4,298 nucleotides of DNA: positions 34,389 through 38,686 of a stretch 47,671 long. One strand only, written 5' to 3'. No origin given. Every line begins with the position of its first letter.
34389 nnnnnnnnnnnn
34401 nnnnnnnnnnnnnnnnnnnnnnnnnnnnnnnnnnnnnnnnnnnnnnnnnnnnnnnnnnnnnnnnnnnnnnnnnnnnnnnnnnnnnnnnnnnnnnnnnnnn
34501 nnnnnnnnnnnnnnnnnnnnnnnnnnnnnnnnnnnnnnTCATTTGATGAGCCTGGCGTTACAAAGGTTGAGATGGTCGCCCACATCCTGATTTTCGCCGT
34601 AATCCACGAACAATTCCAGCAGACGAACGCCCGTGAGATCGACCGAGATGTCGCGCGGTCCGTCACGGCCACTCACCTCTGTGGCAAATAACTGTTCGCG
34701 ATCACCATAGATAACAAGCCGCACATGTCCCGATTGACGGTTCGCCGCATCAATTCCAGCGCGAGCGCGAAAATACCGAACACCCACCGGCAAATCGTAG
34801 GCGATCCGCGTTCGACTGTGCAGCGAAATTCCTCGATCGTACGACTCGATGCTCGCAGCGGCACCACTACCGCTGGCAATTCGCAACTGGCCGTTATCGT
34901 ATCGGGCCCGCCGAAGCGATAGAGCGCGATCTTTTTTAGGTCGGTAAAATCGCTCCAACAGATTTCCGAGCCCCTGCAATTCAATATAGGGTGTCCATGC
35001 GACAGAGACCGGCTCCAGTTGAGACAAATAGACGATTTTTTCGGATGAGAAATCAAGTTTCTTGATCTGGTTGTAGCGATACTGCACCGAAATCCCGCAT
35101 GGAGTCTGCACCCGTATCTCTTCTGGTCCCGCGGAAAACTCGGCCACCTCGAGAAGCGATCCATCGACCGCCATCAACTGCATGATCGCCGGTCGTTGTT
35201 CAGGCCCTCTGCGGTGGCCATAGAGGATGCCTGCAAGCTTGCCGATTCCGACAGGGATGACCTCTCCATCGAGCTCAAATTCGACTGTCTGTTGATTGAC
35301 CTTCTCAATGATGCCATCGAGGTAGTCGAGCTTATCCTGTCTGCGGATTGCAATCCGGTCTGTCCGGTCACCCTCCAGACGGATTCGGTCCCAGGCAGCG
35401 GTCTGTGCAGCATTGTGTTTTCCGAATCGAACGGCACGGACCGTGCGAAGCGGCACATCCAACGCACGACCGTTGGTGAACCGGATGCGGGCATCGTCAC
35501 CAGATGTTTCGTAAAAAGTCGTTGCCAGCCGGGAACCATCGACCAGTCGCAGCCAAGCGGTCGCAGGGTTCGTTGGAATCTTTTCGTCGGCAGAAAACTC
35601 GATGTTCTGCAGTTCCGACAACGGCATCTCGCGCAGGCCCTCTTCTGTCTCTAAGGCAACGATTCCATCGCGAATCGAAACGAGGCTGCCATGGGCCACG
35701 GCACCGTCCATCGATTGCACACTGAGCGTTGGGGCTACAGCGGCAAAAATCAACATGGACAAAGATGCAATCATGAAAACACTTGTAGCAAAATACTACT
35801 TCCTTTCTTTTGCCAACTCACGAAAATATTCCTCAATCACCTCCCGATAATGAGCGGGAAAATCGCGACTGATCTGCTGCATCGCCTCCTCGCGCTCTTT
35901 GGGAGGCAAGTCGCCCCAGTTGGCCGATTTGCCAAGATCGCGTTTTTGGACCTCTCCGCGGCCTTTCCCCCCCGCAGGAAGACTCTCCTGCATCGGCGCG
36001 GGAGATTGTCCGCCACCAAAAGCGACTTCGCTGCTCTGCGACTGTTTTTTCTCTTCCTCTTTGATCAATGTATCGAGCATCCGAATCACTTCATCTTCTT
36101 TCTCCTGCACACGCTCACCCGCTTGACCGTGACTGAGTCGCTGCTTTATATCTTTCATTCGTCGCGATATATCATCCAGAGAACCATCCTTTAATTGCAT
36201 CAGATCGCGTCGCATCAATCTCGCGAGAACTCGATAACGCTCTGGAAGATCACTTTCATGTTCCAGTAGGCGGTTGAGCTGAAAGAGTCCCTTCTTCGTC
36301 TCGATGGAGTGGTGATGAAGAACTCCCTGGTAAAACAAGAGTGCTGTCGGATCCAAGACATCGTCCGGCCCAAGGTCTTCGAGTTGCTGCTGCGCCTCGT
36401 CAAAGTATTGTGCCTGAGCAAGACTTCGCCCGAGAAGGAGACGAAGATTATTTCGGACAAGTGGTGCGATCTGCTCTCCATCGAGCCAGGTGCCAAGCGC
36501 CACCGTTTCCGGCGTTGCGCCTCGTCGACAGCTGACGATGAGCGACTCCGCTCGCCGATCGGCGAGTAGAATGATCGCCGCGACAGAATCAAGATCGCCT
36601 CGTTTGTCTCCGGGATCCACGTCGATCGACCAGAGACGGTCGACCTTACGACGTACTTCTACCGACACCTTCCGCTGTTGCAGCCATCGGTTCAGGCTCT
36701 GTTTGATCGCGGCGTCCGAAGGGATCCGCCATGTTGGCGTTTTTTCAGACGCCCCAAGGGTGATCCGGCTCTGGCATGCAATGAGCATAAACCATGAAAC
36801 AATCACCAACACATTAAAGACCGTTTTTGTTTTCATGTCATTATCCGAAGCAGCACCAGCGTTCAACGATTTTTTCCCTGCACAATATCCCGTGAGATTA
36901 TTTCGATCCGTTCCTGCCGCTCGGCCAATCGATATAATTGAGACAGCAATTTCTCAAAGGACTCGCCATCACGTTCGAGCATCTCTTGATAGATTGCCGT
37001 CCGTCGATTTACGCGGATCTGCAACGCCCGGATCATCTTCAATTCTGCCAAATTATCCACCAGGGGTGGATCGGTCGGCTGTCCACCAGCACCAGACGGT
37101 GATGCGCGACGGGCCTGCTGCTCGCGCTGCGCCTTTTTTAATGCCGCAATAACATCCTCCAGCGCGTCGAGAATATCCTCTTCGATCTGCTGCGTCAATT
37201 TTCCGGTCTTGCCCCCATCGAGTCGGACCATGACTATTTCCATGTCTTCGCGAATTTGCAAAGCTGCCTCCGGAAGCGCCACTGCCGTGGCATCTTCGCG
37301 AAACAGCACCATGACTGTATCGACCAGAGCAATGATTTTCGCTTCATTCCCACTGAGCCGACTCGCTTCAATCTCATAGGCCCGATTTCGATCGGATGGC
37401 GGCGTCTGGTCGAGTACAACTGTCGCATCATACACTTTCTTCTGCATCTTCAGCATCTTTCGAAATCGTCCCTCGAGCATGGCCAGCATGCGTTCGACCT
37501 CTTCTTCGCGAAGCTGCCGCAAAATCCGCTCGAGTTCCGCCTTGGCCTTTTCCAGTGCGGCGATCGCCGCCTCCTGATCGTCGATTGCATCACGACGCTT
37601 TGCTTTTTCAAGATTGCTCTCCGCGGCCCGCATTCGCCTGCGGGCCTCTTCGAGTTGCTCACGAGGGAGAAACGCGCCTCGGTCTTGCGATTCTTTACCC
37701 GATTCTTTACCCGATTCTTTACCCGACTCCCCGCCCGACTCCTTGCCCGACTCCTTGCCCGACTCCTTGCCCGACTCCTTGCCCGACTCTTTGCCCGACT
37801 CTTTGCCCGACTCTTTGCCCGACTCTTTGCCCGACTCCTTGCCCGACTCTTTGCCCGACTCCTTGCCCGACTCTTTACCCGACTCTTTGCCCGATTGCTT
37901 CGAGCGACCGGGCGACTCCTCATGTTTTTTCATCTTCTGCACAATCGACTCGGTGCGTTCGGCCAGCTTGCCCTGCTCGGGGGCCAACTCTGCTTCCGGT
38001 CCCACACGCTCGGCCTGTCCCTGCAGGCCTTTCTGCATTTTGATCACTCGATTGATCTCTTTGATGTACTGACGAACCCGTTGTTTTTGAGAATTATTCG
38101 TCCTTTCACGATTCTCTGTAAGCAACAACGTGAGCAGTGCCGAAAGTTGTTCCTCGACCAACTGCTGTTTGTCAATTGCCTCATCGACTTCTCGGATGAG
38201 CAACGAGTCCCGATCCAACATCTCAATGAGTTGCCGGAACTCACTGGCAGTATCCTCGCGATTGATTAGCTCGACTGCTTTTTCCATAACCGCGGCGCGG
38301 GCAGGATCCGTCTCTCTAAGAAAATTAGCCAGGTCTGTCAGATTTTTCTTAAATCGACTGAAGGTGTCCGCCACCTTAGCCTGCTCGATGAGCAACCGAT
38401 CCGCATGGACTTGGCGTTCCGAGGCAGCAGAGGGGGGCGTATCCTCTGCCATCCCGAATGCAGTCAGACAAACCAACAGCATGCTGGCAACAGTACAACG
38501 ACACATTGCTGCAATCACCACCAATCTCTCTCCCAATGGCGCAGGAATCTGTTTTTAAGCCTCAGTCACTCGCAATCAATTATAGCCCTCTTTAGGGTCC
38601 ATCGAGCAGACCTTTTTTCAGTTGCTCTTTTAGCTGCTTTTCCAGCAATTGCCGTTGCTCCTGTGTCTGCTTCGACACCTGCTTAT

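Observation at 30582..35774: Four translationally coupled secreted proteins: an NPCBM-like protein, one live HtrA protease and two triad-dead HtrA paralogues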

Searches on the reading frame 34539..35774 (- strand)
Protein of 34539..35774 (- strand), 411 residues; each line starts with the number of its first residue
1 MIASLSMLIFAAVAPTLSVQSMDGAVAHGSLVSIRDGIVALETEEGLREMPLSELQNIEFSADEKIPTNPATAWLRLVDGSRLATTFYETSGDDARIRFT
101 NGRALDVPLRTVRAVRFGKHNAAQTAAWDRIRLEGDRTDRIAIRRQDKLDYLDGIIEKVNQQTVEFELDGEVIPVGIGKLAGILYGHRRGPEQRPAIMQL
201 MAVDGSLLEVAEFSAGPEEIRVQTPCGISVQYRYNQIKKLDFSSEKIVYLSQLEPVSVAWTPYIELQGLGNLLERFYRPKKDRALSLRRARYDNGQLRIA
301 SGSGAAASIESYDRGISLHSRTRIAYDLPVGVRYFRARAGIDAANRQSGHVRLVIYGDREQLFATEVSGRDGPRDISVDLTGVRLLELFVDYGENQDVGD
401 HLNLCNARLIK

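Call 3: search_protein_families(library=pfam, proteins=[window:34539-35774:-], max_evalue=0.01)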
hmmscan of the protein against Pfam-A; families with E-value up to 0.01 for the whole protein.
window:34539-35774:- (411 aa): 1 family
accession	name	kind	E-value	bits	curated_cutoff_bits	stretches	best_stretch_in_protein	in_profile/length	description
PF08305.17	NPCBM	-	2.2e-22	80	23.9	1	285-409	26-136/137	NPCBM/NEW2 domain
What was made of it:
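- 34539..35774 (-): N411, an exported protein. It has an N-terminal hydrophobic segment, four small five-stranded beta repeats (aa 16-60, 73-117, 139-184, 198-241) and a C-terminal CBM51/NPCBM module (aa 285-409, nt 34548-34922). Pfam NPCBM 2e-22 (call 3).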

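Call 6: search_protein_families(library=ncbifam, proteins=[window:34539-35774:-], max_evalue=0.01)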
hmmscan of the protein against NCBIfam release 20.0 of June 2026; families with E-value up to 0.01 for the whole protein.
window:34539-35774:- (411 aa): 2 families
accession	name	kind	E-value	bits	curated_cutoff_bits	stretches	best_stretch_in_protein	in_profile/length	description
NF000824.0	PRK00066.1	subfamily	0.0015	17.9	339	1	90-164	149-224/316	L-lactate dehydrogenase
NF041314.1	Malate_DH_Halo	equivalog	0.0072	15.5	550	0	91-147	147-203/304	malate dehydrogenase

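Call 49: search_protein_families(library=padloc, proteins=[window:34539-35774:-], max_evalue=0.001)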
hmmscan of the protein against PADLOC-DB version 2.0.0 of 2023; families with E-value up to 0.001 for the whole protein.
window:34539-35774:- (411 aa): 0 families

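Call 50: search_solved_structures(query=window:34539-35774:-, max_evalue=0.01, show_alignments=1)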
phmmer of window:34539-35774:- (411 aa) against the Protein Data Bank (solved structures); distinct sequences matched with E-value up to 0.01: 6.
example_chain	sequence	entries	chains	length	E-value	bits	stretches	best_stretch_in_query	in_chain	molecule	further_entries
7js4_A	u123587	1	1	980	2.9e-11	46.1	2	295-408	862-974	F5/8 type C domain protein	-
7jrm_A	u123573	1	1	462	4.7e-05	25.7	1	295-408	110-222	F5/8 type C domain protein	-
7jrl_A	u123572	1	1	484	4.8e-05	25.6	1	295-408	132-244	F5/8 type C domain protein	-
2vmh_A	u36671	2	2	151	0.00017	23.9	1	308-409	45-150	FIBRONECTIN TYPE III DOMAIN PROTEIN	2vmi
2vmg_A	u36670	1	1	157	0.00018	23.7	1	308-409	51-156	FIBRONECTIN TYPE III DOMAIN PROTEIN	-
4bgu_A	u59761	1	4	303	0.0047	19.1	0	93-146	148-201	MALATE DEHYDROGENASE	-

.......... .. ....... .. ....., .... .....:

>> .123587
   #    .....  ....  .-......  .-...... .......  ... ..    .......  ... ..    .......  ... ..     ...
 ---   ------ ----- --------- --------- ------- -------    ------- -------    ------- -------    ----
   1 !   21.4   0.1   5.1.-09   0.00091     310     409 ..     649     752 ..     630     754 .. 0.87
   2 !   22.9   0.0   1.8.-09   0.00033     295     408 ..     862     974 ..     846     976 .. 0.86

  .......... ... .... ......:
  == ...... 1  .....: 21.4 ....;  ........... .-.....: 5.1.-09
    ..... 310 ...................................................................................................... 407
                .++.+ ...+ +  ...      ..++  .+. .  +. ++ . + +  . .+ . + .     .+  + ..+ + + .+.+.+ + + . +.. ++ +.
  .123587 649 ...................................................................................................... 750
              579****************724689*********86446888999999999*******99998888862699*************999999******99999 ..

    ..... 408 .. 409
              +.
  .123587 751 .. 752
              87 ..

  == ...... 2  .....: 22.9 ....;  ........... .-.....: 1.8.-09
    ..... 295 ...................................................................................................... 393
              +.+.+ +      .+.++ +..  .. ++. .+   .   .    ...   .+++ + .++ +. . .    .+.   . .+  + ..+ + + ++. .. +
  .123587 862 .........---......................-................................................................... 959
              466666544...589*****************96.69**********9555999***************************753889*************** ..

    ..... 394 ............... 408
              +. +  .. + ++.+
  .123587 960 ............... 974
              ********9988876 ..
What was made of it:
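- On CBM51 / NPCBM (C-terminus of N411): Pfam NPCBM scores 80 bits against 23.9 (call 3). phmmer hits CBM51 chains 7js4 and 2vmh (call 50).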

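Call 51: find_homologous_proteins(query=window:34539-35774:-, max_evalue=0.00001)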
Query window:34539-35774:- (411 aa): 48 proteins with E <= 0.00001 among 8000 candidates.
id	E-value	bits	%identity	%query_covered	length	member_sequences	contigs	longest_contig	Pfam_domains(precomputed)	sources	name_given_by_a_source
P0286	5.8e-264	893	100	99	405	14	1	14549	PF08305.18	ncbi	-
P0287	2.5e-228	776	86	99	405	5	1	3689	PF08305.18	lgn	-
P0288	2.3e-166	572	62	100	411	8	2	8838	PF08305.18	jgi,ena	jgi:hypothetical protein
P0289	1.7e-161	556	61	100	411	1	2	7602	PF08305.18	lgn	-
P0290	7.0e-130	452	51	100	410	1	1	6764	PF08305.18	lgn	-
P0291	1.3e-112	395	45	100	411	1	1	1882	PF08305.18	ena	-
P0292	1.2e-111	391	43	100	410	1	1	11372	PF08305.18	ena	-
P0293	8.0e-107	376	45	100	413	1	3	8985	PF08305.18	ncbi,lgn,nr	ncbi:MAG: hypothetical protein GTO03_06985 [Planctomycetales bacterium]|nr:hypothetical protein [Pla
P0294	3.8e-105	370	43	99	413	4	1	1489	PF08305.18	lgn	-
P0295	1.3e-99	352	40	100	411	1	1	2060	PF08305.18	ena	-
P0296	2.3e-99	351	41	100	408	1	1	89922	PF08305.18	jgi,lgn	jgi:hypothetical protein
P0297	2.2e-98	348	41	100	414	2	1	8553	PF08305.18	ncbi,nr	ncbi:MAG: hypothetical protein GTO03_05910 [Planctomycetales bacterium]|nr:hypothetical protein [Pla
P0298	1.0e-97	346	43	99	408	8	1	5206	PF08305.18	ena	-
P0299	5.2e-93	330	39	100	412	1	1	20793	PF08305.18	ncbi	-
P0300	3.4e-89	318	38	100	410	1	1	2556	PF08305.18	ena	-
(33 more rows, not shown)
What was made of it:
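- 34539..35774 (-): A database copy starts at Met7 and is 405 aa (call 51).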

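Call 63: predict_structure(alignment_id=A6)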
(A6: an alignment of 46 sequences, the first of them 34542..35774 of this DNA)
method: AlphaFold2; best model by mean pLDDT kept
length: 411 residues; sequences in the alignment: 46
mean_pLDDT: 88.7   pTM: 0.71
mean pLDDT of the five models: 88.7, 88.4, 87.9, 87.7, 87.0
residues with pLDDT >= 90: 266; 70-90: 114; 50-70: 22; < 50: 9
segments of 3 or more residues with pLDDT < 50: 6-11
pLDDT, mean of each block of 10 residues (from residue 1): 49 79 89 92 94 92 69 93 96 95 93 92 88 83 91 95 96 96 86 84 94 92 94 93 86 94 82 89 76 76 79 92 95 94 89 97 95 93 97 82 94 87
secondary structure, 60 per line:
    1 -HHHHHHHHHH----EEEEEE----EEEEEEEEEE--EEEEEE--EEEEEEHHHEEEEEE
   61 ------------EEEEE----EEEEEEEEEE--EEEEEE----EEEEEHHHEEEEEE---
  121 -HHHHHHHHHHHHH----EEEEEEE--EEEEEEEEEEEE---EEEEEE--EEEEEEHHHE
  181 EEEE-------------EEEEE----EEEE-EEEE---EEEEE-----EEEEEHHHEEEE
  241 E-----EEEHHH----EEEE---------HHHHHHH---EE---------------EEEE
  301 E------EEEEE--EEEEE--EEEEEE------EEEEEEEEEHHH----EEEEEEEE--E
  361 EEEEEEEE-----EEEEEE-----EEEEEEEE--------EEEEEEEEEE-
elements in order: H2-11 E16-21 E26-35 E38-43 E46-51 E55-60 E73-77 E82-91 E94-99 E104-108 E112-117 H122-134 E139-145 E148-159 E163-168 E171-176 E180-184 E198-202 E207-210 E212-215 E219-223 E229-233 E237-241 E247-249 E257-260 H270-276 E297-301 E308-312 E315-319 E322-327 E334-342 E350-357 E360-368 E374-379 E385-392 E401-410
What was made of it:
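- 34539..35774 (-): The AF2 model has mean pLDDT 88.7 (call 63).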

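Call 66: fold_search(model_id=the predicted structure, library=pdb)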
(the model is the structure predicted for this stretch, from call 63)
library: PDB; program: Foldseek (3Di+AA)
matches with E <= 10: 1338; with E <= 0.001: 64
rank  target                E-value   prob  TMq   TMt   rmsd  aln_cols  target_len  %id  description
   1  7js4                  3.7e-13  1.00  0.33  0.15  25.4       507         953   13  The structure of the M60 catalytic domain with the CBM51-1 and CBM51-2 domains from Clostridium perfringens ZmpB (released 2021-02-03)
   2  7jrl                  2.8e-12  1.00  0.33  0.30  12.2       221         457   18  The structure of CBM51-2 in complex with GlcNAc and INT domains from Clostridium perfringens ZmpB (released 2021-02-03)
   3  7jrm                  3.9e-12  1.00  0.33  0.30  12.6       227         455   17  The structure of CBM51-2 and INT domains from Clostridium perfringens ZmpB (released 2021-02-03)
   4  2vmh                  2.3e-10  1.00  0.32  0.86   2.6       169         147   24  The structure of CBM51 from Clostridium perfringens GH95 (released 2008-02-19)
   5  2vmg                  2.3e-10  1.00  0.32  0.85   2.7       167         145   23  The structure of CBM51 from Clostridium perfringens GH95 in complex with methyl-galactose (released 2008-02-19)
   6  2vmi                  5.1e-10  1.00  0.31  0.82   3.7       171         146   24  The structure of seleno-methionine labelled CBM51 from Clostridium perfringens GH95 (released 2008-02-19)
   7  2ygl_B                2.1e-09  1.00  0.32  0.37  20.3       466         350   12  The X-ray crystal structure of tandem CBM51 modules of Sp3GH98, the family 98 glycoside hydrolase from Streptococcus p (released 2011-06-22)
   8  2ygm_B                3.6e-09  1.00  0.32  0.37  20.9       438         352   12  THE X-RAY CRYSTAL STRUCTURE OF TANDEM CBM51 MODULES OF SP3GH98, THE FAMILY 98 GLYCOSIDE HYDROLASE FROM STREPTOCOCCUS P (released 2011-06-22)
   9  2ygl_A                5.6e-09  1.00  0.33  0.38  22.4       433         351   12  The X-ray crystal structure of tandem CBM51 modules of Sp3GH98, the family 98 glycoside hydrolase from Streptococcus p (released 2011-06-22)
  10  2vng_A                3.3e-08  1.00  0.33  0.74   3.7       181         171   16  Family 51 carbohydrate binding module from a family 98 glycoside hydrolase produced by Clostridium perfringens in comp (released 2008-02-19)
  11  2vng_B                4.2e-08  1.00  0.32  0.73   3.3       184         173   16  Family 51 carbohydrate binding module from a family 98 glycoside hydrolase produced by Clostridium perfringens in comp (released 2008-02-19)
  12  2vnr                  6.0e-08  1.00  0.32  0.72   3.5       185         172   15  Family 51 carbohydrate binding module from a family 98 glycoside hydrolase produced by Clostridium perfringens. (released 2008-02-19)
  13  8pvs_A                2.8e-07  1.00  0.26  0.15   2.5       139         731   19  Targeting extended blood antigens by Akkermansia muciniphila enzymes unveils a missing link for generating universal d (released 2024-02-28)
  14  6sh9_B                8.5e-06  0.99  0.19  0.07  18.9       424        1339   10  EngBF DARPin Fusion 4b D12 (released 2019-11-06)
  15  6qev_B                8.5e-06  0.99  0.19  0.07  19.4       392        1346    9  EngBF DARPin Fusion 4b B6 (released 2019-11-06)
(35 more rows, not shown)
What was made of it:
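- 34539..35774 (-): Foldseek matches 2vmh CBM51 with TM 0.86 and ZmpB CBM51 with E 4e-13 (call 66). phmmer hits PDB CBM51 chains (call 50).
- On CBM51 / NPCBM (C-terminus of N411): Foldseek gives TM 0.86 and rmsd 2.6 Å to 2vmh (call 66).
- Closest known: Clostridium perfringens ZmpB. Same: It is the best structural match to the C-terminus of N411 (call 66).
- The CBM51 fold is confidently modelled and matched (calls 63, 66).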

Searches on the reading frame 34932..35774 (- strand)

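Call 28: search_protein_families(library=pfam, proteins=[window:34932-35774:-], max_evalue=10)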
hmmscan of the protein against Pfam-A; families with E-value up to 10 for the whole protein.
window:34932-35774:- (281 aa): 1 family
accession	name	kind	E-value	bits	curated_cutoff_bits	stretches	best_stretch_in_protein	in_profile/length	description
PF25369.1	SH3_VIII-1_N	-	0.16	11.8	27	1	73-107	3-37/45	Myosin-1-like, N-terminal SH3 domain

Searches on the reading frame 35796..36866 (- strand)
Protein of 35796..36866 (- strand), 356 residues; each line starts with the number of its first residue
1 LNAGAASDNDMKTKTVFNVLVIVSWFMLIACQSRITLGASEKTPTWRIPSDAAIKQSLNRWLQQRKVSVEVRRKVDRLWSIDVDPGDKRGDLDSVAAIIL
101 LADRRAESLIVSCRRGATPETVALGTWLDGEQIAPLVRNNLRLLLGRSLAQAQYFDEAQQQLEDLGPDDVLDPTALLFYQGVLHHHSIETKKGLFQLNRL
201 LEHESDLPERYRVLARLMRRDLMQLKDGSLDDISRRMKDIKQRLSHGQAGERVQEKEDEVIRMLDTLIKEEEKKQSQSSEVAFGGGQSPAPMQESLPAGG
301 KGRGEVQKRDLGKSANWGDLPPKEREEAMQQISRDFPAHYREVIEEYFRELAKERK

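Call 3: search_protein_families(library=pfam, proteins=[window:35796-36866:-], max_evalue=0.01)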
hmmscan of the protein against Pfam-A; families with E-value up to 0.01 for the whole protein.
window:35796-36866:- (356 aa): 0 families

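Call 6: search_protein_families(library=ncbifam, proteins=[window:35796-36866:-], max_evalue=0.01)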
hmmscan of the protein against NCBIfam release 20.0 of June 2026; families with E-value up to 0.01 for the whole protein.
window:35796-36866:- (356 aa): 0 families

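Call 28: search_protein_families(library=pfam, proteins=[window:35796-36866:-], max_evalue=10)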
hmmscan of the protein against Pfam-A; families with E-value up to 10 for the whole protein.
window:35796-36866:- (356 aa): 2 families
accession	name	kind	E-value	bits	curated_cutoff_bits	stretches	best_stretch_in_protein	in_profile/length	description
PF13428.12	TPR_14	-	0.039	15.1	23.5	1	140-169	2-34/44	Tetratricopeptide repeat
PF02402.22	Lysis_col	-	0.069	13.5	27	1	12-33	3-24/49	Lysis protein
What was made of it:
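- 35796..36866 (-): X356, a predicted lipoprotein. It probably starts at the internal Met11, and its lipobox is LIAC with the Cys at 36774-36776. It lies 21 nt upstream of N411. There is only a weak TPR hit (call 28).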

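Call 49: search_protein_families(library=padloc, proteins=[window:35796-36866:-], max_evalue=0.001)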
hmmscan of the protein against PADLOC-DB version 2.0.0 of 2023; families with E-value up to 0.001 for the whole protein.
window:35796-36866:- (356 aa): 0 families

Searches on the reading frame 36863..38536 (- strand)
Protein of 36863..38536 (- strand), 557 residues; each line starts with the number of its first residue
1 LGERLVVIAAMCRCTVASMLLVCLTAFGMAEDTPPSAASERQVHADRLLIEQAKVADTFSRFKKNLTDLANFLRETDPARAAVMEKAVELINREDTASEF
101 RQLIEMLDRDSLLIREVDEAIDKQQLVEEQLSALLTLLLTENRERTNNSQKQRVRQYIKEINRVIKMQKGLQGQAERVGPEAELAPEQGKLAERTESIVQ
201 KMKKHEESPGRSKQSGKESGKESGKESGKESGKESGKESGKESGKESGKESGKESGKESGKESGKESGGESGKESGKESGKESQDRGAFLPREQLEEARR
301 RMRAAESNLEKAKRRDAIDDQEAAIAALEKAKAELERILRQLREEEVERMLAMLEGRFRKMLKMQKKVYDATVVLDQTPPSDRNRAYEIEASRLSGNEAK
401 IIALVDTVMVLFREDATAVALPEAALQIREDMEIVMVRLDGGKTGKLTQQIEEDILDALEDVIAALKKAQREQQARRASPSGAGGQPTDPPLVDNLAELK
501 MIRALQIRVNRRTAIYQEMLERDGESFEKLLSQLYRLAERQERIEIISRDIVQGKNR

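Call 3: search_protein_families(library=pfam, proteins=[window:36863-38536:-], max_evalue=0.01)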
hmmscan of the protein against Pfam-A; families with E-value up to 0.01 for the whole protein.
window:36863-38536:- (557 aa): 1 family
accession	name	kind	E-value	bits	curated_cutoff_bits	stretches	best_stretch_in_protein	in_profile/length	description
PF13779.11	DUF4175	-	2.1e-05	23.2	27.3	1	87-346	538-751/825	Domain of unknown function (DUF4175)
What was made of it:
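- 36863..38536 (-): X557, an exported or anchored coiled-coil protein resembling DUF4175, with a (GKES)n low-complexity insert. Its stop overlaps the X356 start by 4 nt. Pfam DUF4175 at 2e-5, below the cut-off (call 3).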

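Call 6: search_protein_families(library=ncbifam, proteins=[window:36863-38536:-], max_evalue=0.01)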
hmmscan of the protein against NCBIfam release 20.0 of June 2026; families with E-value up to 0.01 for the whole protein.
window:36863-38536:- (557 aa): 4 families
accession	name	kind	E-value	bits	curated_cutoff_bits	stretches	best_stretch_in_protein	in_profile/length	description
NF004270.2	PRK05687.2-1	equivalog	4e-05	23.3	180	2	192-252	28-90/223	flagellar assembly protein FliH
NF007785.0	PRK10476.1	equivalog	0.00025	20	376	1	288-348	147-212/347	multidrug transporter subunit MdtN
NF033609.2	MSCRAMM_ClfA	exception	0.0025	15.6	1150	1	218-279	560-848/934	MSCRAMM family adhesin clumping factor ClfA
NF033845.1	MSCRAMM_ClfB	exception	0.006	14.6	999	1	208-283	579-654/871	MSCRAMM family adhesin clumping factor ClfB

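Call 28: search_protein_families(library=pfam, proteins=[window:36863-38536:-], max_evalue=10)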
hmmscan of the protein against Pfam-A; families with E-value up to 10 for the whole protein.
window:36863-38536:- (557 aa): 8 families
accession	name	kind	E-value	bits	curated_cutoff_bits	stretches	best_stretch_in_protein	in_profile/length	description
PF13779.11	DUF4175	-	2.1e-05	23.2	27.3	1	87-346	538-751/825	Domain of unknown function (DUF4175)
PF19757.4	DUF6244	-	0.1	13.6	31.6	1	422-476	25-72/87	Family of unknown function (DUF6244)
PF24862.1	SUS_EPBD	-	0.11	13.4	27.7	1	328-383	14-69/88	Sucrose synthase EPBD domain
PF02538.19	Hydantoinase_B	-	0.2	10.5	26.8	1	312-377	171-241/519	Hydantoinase B/oxoprolinase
PF09784.14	L31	-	0.52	11.1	22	1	138-179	7-45/102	Mitochondrial ribosomal protein L31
PF09507.16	CDC27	-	2.2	8.1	24.5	1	77-363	76-373/443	DNA polymerase subunit Cdc27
PF21822.3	Phage_TAC_15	-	7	7.6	22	1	289-353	10-74/127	Phage tail assembly chaperone protein, TAC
PF01877.22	RNA_binding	-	7.2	7.4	26.9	0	330-360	57-87/120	RNA binding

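Call 49: search_protein_families(library=padloc, proteins=[window:36863-38536:-], max_evalue=0.001)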
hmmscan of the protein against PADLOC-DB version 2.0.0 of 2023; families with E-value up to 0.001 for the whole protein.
window:36863-38536:- (557 aa): 0 families
